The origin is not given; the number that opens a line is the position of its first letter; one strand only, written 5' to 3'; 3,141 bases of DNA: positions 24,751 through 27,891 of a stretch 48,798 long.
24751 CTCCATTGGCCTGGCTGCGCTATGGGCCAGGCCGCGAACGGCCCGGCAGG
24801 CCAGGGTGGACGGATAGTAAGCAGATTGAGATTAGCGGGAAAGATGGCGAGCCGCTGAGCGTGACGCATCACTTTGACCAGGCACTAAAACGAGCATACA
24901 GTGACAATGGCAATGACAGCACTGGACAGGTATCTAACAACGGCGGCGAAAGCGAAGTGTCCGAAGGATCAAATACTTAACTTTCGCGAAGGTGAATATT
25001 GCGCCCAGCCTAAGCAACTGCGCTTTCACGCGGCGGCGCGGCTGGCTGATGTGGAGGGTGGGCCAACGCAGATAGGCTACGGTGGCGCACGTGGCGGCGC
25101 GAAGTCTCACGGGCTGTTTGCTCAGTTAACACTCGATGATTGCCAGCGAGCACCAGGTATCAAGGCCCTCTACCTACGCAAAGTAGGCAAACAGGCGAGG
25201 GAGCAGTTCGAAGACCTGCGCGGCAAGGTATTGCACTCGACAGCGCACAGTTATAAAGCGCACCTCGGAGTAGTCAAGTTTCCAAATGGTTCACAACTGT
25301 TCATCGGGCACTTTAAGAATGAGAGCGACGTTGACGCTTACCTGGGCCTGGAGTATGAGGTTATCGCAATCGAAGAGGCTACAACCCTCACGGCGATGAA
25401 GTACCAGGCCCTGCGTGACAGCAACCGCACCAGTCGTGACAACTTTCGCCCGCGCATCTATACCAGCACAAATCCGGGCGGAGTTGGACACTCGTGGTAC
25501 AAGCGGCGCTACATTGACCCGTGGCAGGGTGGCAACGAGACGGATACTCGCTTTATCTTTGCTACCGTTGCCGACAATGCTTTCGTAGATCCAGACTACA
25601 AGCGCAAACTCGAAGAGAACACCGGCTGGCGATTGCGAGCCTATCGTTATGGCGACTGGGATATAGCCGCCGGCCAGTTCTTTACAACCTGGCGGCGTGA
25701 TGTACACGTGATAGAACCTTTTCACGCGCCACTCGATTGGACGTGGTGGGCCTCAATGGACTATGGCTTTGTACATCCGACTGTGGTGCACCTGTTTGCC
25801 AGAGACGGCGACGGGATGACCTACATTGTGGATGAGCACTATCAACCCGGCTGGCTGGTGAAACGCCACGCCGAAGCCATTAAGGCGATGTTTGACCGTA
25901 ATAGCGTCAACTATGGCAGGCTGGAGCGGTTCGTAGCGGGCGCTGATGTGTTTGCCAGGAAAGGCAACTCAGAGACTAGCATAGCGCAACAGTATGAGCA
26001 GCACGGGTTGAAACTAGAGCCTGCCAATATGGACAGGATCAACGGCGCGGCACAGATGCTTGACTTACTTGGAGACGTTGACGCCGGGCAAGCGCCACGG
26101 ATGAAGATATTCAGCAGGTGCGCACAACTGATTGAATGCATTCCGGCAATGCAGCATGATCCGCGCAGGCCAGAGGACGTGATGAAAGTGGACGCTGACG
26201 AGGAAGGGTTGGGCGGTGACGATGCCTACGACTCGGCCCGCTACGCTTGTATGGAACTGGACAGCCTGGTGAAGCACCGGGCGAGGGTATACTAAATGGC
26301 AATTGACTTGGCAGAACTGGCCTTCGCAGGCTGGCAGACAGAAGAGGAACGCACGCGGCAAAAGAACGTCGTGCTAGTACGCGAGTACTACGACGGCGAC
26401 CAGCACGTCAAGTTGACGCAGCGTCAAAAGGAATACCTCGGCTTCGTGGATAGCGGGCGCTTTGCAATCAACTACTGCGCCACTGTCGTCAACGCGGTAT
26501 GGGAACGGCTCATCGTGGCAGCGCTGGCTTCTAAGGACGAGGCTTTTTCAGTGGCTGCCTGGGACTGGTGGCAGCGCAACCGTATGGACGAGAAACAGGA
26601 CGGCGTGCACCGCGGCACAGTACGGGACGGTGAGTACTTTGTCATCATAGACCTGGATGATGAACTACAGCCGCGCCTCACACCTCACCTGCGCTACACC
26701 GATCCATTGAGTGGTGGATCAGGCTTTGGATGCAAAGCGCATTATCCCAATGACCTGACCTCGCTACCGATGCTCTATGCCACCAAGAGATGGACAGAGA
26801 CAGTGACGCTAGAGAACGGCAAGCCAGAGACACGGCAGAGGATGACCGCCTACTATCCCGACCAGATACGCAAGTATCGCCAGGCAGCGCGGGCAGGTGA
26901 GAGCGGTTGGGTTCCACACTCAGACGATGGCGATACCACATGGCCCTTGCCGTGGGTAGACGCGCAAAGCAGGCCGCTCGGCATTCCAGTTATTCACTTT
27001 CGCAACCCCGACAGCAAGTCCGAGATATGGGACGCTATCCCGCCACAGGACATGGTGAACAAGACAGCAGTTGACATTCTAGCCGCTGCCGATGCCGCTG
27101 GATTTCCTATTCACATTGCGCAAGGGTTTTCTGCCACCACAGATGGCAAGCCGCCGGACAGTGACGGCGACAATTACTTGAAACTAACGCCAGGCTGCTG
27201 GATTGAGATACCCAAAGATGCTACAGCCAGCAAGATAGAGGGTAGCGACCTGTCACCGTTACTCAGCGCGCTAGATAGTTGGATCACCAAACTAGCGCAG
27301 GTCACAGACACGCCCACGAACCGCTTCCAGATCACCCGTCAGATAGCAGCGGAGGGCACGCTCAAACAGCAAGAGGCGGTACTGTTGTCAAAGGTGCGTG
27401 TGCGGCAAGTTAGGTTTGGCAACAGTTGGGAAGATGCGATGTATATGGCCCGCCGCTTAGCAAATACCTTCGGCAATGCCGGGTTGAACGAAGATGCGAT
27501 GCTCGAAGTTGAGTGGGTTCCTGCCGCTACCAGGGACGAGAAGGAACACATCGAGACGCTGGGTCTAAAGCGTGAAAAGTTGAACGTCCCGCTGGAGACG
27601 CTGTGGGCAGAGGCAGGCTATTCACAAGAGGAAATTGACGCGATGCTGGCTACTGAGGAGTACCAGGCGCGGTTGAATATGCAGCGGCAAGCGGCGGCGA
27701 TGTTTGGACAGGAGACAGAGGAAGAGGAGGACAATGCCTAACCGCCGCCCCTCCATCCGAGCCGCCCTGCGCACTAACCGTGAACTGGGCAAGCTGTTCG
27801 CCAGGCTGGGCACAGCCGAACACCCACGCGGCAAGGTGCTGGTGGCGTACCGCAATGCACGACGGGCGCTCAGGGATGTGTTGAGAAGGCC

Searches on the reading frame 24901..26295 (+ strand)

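Call 17: search_protein_families(library=phrogs, proteins=[window:24901-26295:+], max_evalue=0.001)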
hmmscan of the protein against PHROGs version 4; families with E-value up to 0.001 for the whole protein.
window:24901-26295:+ (464 aa): 4 families
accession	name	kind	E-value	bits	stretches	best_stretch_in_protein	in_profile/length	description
phrog_2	-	head and packaging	2.6e-29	103.6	1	37-454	268-593/807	terminase large subunit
phrog_979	-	head and packaging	1.3e-21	77.9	1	60-267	171-419/642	terminase large subunit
phrog_5653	-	head and packaging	1.5e-12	48.6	1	251-452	1-179/199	terminase large subunit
phrog_3717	-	head and packaging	6.3e-10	40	1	62-294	30-264/277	terminase large subunit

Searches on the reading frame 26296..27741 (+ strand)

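Call 17: search_protein_families(library=phrogs, proteins=[window:26296-27741:+], max_evalue=0.001)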
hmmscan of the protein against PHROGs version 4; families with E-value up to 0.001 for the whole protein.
window:26296-27741:+ (481 aa): 2 families
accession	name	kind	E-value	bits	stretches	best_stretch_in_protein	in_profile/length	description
phrog_104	-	head and packaging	2.4e-55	189.2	1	19-475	52-483/550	portal protein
phrog_64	-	head and packaging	0.00016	21.3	1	174-478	232-520/547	portal protein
